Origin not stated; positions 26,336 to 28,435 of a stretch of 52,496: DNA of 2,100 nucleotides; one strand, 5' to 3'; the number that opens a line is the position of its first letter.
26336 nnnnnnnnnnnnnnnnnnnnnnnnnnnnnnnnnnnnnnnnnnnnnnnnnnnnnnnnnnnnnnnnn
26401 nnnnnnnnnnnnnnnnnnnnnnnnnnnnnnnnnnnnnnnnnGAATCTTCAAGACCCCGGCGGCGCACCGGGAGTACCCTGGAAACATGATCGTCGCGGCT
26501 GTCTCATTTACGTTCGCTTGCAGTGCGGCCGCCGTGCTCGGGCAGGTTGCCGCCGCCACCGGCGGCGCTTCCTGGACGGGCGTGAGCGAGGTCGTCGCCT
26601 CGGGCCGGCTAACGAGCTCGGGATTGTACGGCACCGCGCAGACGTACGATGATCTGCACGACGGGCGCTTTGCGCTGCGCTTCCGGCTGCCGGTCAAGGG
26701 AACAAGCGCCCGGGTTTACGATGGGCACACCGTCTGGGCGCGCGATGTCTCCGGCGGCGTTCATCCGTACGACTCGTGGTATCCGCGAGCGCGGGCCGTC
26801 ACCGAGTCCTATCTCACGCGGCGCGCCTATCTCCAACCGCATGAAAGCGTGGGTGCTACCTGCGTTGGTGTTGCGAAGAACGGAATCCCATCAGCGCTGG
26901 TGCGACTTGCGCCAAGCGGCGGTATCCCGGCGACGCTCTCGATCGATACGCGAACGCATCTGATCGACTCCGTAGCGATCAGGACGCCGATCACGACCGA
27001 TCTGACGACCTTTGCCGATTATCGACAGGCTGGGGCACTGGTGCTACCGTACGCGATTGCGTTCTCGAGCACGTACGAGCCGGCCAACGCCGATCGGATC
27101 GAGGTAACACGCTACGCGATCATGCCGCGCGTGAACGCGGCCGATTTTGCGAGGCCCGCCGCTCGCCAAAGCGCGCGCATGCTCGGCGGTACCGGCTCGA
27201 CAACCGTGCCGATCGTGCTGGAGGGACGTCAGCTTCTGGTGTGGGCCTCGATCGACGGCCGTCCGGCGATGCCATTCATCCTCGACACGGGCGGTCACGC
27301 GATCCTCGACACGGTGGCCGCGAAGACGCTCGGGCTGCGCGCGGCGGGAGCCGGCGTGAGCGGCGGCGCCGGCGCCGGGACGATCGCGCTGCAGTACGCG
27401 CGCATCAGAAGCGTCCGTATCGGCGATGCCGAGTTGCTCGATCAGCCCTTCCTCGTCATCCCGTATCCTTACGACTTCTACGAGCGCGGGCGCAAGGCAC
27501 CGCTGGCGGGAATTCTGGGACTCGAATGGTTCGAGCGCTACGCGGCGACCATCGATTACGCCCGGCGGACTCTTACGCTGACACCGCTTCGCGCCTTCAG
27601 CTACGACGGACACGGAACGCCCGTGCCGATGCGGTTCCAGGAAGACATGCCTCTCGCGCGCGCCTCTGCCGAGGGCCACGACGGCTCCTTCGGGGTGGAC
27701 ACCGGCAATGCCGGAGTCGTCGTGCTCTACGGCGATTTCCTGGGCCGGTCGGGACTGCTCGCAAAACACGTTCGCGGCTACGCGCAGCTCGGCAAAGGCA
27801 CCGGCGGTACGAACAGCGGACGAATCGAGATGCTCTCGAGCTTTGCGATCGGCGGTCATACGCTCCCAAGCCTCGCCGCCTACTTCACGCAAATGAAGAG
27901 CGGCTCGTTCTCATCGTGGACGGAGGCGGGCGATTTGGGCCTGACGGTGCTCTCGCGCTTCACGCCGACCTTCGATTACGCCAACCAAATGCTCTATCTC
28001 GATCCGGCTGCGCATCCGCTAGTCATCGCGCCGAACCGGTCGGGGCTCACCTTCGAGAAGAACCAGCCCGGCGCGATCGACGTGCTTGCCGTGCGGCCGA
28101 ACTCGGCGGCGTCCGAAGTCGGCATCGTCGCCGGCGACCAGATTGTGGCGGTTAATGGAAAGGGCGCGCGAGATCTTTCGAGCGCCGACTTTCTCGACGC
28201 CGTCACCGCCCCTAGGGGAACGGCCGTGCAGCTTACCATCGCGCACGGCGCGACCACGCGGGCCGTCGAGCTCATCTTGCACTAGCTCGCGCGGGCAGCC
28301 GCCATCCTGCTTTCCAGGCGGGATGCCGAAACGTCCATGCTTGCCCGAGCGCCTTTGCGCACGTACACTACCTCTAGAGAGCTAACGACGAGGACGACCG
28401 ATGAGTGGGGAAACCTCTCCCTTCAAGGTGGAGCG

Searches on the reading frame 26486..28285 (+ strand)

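Call 67: search_protein_families(library=pfam, proteins=[window:26486-28285:+], max_evalue=0.0001)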
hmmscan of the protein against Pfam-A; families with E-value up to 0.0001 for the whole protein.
window:26486-28285:+ (599 aa): 5 families
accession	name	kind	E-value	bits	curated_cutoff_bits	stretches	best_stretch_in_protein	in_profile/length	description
PF13650.11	Asp_protease_2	-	1.8e-16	61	24.3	1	254-348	3-90/90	Aspartyl protease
PF13975.11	gag-asp_proteas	-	1.4e-09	38.9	28.2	1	254-350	3-91/92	gag-polyprotein putative aspartyl protease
PF17820.7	PDZ_6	-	1.4e-07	31.6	27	1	533-585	2-52/54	PDZ domain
PF13180.12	PDZ_2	-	7.5e-07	29.8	27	1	520-597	4-79/80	PDZ domain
PF00595.29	PDZ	-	2.4e-06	28.2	23.2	1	518-585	11-80/81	PDZ domain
